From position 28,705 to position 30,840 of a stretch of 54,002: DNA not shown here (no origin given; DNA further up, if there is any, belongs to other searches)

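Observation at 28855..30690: Terminal NuoI/MbxN-type ferredoxin subunit fused to a GltD-like NAD(P)H:FAD oxidoreductase, a built-in NAD(P)H input module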

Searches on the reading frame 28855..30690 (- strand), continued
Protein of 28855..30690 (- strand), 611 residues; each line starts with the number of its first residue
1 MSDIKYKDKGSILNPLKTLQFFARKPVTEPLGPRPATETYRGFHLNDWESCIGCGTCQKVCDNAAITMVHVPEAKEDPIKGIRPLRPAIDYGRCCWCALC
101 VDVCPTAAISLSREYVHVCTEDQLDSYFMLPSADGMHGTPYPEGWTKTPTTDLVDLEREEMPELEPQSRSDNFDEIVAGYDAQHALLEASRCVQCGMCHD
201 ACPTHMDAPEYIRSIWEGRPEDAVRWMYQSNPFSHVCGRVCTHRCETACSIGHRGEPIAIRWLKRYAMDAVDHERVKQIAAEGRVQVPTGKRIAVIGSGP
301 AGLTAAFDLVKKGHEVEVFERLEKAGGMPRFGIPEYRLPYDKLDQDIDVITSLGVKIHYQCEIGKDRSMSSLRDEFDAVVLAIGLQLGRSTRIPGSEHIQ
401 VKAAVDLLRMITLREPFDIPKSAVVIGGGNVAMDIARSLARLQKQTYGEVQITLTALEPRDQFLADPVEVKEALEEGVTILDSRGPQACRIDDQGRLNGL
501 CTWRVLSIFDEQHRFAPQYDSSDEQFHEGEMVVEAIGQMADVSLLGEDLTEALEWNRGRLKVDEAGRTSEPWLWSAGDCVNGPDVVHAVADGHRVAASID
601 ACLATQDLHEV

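Call 41: find_related_loci(query=A1, collection=genome_contigs, flank=10000)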
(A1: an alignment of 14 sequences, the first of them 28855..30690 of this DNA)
Query A1 (611 aa) in genome_contigs; peptide patterns used: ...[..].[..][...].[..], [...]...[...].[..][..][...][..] (x = any residue, [..] = any of these).
600 stretches matched a pattern (row limit reached: there are more); 471 encode a relative of the query (tblastn E <= 1e-3); the best 80 are kept; 80 distinct loci.
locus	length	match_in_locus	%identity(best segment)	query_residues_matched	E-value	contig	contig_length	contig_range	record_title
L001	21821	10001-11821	72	1-607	0e+0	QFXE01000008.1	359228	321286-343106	MAG: endosymbiont of Escarpia spicata isolate A1462 scaffold34586_len359228_cov106_read99_cluster2, whole genome shotgun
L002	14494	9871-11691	71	1-607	0e+0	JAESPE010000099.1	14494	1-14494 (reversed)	MAG: gamma proteobacterium endosymbiont of Lamellibrachia anaximandri isolate Eratosthenes 1 99, whole genome shotgun se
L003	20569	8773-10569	73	4-603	0e+0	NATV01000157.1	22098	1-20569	MAG: gamma proteobacterium symbiont of Ctena orbiculata isolate LUC_16_22_G-LUC_16_020_40_A _70, whole genome shotgun se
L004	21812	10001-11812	72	2-606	0e+0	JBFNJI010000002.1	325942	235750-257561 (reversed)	MAG: Candidatus Thiodiazotropha sp. isolate ctebehawaiim21_SYM1 c_000000000003, whole genome shotgun sequence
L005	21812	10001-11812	73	2-606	0e+0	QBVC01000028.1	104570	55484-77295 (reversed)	MAG: gamma proteobacterium symbiont of Ctena orbiculata isolate LUC_16_021_0_D _22, whole genome shotgun sequence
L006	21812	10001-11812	73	4-607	0e+0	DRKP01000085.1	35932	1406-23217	MAG TPA_asm: Sedimenticola thiotaurini isolate HyVt-443 HyVt-443_k145_304884, whole genome shotgun sequence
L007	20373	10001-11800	72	4-604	0e+0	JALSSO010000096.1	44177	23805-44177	MAG: Gammaproteobacteria bacterium isolate 356-308_metabat2_scaf2bin.058 356-308_scaffold_435_c1, whole genome shotgun s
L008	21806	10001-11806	72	4-606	0e+0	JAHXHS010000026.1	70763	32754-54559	MAG: Candidatus Thiodiazotropha sp. (ex Epidulcina cf. delphinae) isolate 3502H_Th2 c_000000000027, whole genome shotgun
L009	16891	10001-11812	72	2-606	0e+0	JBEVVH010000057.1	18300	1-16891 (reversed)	MAG: Candidatus Thiodiazotropha sp. isolate AUST2 L127 c_000000000058, whole genome shotgun sequence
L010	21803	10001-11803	71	1-601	0e+0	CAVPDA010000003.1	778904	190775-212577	MAG: uncultured beta proteobacterium isolate MFD00032.bin.2.89 genome assembly, contig: contig_14325, whole genome shotg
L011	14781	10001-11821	71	1-607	0e+0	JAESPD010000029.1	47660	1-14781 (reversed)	MAG: gamma proteobacterium endosymbiont of Lamellibrachia anaximandri isolate Palinuro 2 29, whole genome shotgun sequen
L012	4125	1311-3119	71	1-603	0e+0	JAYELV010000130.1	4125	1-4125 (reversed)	MAG: Pseudomonadota bacterium isolate MAG098 MAG098_130, whole genome shotgun sequence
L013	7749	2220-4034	70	1-605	0e+0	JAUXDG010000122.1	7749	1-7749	MAG: Gammaproteobacteria bacterium isolate CSMAG_2845 CSMAG_2845_k119_729793_length_7749_cov_6.9969, whole genome shotgu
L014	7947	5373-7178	71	4-606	0e+0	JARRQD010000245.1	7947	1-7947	MAG: Candidatus Thiodiazotropha sp. isolate Spart_193_MAG scaffold_4151, whole genome shotgun sequence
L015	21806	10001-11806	71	4-606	0e+0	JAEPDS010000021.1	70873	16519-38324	MAG: Candidatus Thiodiazotropha sp. 'RUGA' isolate MAGL046 c_000000000021, whole genome shotgun sequence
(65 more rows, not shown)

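Call 43: list_cluster_members(proteins=[P0121, P0122, P0123, P0124, P0125, P0126, P0128, P0129, P0130, P0132])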
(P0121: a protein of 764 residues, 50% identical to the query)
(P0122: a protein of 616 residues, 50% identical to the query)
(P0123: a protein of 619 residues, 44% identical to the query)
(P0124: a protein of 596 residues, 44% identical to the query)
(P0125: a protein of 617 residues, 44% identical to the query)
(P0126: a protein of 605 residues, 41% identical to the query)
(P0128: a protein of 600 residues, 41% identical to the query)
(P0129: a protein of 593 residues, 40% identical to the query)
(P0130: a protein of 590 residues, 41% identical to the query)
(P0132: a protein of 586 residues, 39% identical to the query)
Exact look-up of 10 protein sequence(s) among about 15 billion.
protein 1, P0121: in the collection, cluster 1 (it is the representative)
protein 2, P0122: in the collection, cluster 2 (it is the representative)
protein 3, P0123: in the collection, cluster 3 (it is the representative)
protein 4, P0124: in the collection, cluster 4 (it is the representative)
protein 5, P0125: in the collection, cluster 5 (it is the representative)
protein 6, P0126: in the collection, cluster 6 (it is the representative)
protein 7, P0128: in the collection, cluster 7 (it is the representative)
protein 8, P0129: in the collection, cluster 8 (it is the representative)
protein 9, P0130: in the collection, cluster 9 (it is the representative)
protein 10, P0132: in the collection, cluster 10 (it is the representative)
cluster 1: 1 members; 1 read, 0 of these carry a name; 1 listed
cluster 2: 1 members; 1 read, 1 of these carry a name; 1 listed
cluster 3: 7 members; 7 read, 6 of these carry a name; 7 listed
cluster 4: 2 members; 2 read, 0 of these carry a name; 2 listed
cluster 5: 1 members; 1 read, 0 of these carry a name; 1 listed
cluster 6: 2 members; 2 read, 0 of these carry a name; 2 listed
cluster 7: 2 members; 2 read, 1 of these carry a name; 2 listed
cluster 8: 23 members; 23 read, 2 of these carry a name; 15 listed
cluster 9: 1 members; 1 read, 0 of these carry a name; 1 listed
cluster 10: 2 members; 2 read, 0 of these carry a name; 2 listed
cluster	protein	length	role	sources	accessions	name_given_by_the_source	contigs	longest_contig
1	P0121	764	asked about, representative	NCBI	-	-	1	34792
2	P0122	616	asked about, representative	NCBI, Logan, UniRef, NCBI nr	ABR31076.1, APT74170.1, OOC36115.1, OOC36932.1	oxidoreductase [Thermosipho melanesiensis] | 4Fe-4S ferredoxin, iron-sulfur binding domain protein n=2 Tax=Thermosipho melanesiensis ... | FAD-dependent oxidoreductase [Thermosipho melanesiensis]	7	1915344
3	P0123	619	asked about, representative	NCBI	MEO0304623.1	MAG: FAD-dependent oxidoreductase [candidate division WOR-3 bacterium]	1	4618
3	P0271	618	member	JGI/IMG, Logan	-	glutamate synthase (NADPH/NADH) small chain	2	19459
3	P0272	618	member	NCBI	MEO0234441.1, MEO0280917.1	MAG: FAD-dependent oxidoreductase [candidate division WOR-3 bacterium]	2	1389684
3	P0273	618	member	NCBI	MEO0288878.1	MAG: FAD-dependent oxidoreductase [candidate division WOR-3 bacterium]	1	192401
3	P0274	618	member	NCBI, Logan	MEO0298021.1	MAG: FAD-dependent oxidoreductase [candidate division WOR-3 bacterium]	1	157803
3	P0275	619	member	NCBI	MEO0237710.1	MAG: FAD-dependent oxidoreductase [candidate division WOR-3 bacterium]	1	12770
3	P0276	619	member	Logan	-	-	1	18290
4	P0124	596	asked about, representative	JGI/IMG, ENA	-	-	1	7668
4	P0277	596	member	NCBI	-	-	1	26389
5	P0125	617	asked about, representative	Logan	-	-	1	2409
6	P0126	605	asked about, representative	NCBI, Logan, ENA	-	-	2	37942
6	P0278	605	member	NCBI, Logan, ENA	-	-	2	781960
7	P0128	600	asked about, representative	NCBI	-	-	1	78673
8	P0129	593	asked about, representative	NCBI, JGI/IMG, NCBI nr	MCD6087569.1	MAG: FAD-dependent oxidoreductase [Candidatus Hydrothermae bacterium] | FAD-dependent oxidoreductase [Candidatus Hydrothermae bacterium]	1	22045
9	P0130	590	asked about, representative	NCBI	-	-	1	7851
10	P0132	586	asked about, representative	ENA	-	-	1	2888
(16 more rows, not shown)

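Call 46: search_protein_families(library=ncbifam, proteins=[P0121, P0135], max_evalue=0.001)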
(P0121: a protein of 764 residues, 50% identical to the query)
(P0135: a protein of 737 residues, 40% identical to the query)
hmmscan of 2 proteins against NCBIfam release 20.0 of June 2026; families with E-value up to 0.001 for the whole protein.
P0121 (764 aa): 81 families (the best 25 are shown)
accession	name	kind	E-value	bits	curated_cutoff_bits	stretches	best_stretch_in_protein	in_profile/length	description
NF010590.0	PRK13984.1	equivalog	1.4e-273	908.7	946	1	7-602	6-610/611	putative oxidoreductase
NF009410.0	PRK12771.1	subfamily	1.8e-117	393.3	516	2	196-607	50-454/566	NAD(P)-binding protein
NF009454.0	PRK12814.1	equivalog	8.6e-93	311.8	916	2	195-606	103-508/657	putative NADPH-dependent glutamate synthase small subunit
NF009414.0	PRK12778.1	equivalog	2.4e-86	290.6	1103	1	152-600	292-751/752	bifunctional dihydroorotate dehydrogenase B NAD binding subunit/NADPH-dependent glutamate synthase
TIGR01316.1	gltA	equivalog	1.4e-79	268.1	471.75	1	165-598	3-449/449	NADPH-dependent glutamate synthase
TIGR03315.1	Se_ygfK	equivalog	3.9e-71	239.8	835.3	1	191-599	440-837/1012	putative selenate reductase subunit YgfK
NF009408.0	PRK12769.1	equivalog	7.6e-71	239.1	1003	1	51-603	85-656/659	formate-dependent uric acid utilization protein AegA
TIGR01318.1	gltD_gamma_fam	subfamily_domain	8.6e-70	235.6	482.95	1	150-598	2-465/467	glutamate synthase, small subunit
TIGR01317.1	GOGAT_sm_gam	subfamily_domain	4.2e-65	220.5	447.7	1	150-600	4-480/485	glutamate synthase small subunit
NF009413.0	PRK12775.1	equivalog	1.5e-56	191.9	1895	1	151-602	294-758/1006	putative trifunctional 2-polyprenylphenol hydroxylase/glutamate synthase subunit beta/ferritin domain-containing protein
NF009451.0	PRK12809.1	equivalog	4.3e-55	187.2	1154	1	50-593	84-629/639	formate-dependent uric acid utilization protein YgfT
NF009409.0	PRK12770.1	subfamily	4.1e-49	167.6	343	1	285-605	16-357/360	putative glutamate synthase subunit beta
NF009415.0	PRK12779.1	equivalog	3.7e-42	144.3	1519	1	198-599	212-627/944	putative bifunctional glutamate synthase subunit beta/2-polyprenylphenol hydroxylase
NF045663.1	diclust_near_Sec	equivalog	8.5e-35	120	530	1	195-401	19-217/759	pyridine nucleotide-disulfide oxidoreductase/dicluster-binding protein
NF004543.0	PRK05888.2-5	equivalog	5.9e-29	101.1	243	1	6-124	14-130/217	NADH-quinone oxidoreductase subunit NuoI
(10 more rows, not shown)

P0135 (737 aa): 84 families (the best 25 are shown)
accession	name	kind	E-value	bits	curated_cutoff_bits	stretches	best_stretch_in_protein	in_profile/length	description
NF010590.0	PRK13984.1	equivalog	3.6e-184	613.3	946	1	3-630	7-609/611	putative oxidoreductase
NF009410.0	PRK12771.1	subfamily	2.5e-122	409.3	516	2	213-657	50-475/566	NAD(P)-binding protein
NF009454.0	PRK12814.1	equivalog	1.4e-110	370.6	916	2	211-656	102-529/657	putative NADPH-dependent glutamate synthase small subunit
NF009414.0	PRK12778.1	equivalog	1.1e-106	357.8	1103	1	135-629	251-751/752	bifunctional dihydroorotate dehydrogenase B NAD binding subunit/NADPH-dependent glutamate synthase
TIGR01316.1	gltA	equivalog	8.1e-95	318.2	471.75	1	180-627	1-449/449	NADPH-dependent glutamate synthase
NF009413.0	PRK12775.1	equivalog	2.3e-81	274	1895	1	170-652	296-776/1006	putative trifunctional 2-polyprenylphenol hydroxylase/glutamate synthase subunit beta/ferritin domain-containing protein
TIGR01318.1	gltD_gamma_fam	subfamily_domain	1.2e-77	261.4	482.95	1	173-627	8-465/467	glutamate synthase, small subunit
NF009408.0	PRK12769.1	equivalog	7.7e-77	258.9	1003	1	46-632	85-656/659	formate-dependent uric acid utilization protein AegA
TIGR03315.1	Se_ygfK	equivalog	8.8e-77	258.5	835.3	1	212-655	446-867/1012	putative selenate reductase subunit YgfK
NF009451.0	PRK12809.1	equivalog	4.4e-64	216.9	1154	1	173-625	176-632/639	formate-dependent uric acid utilization protein YgfT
NF009415.0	PRK12779.1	equivalog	4.6e-58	196.9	1519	1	216-630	213-629/944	putative bifunctional glutamate synthase subunit beta/2-polyprenylphenol hydroxylase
NF009409.0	PRK12770.1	subfamily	7.9e-58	196.2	343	1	296-633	12-356/360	putative glutamate synthase subunit beta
TIGR01317.1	GOGAT_sm_gam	subfamily_domain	2.1e-56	191.7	447.7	1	164-630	1-481/485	glutamate synthase small subunit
NF045663.1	diclust_near_Sec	equivalog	3e-36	124.8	530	1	213-402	20-202/759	pyridine nucleotide-disulfide oxidoreductase/dicluster-binding protein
NF004543.0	PRK05888.2-5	equivalog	4.7e-26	91.6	243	1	7-113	20-125/217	NADH-quinone oxidoreductase subunit NuoI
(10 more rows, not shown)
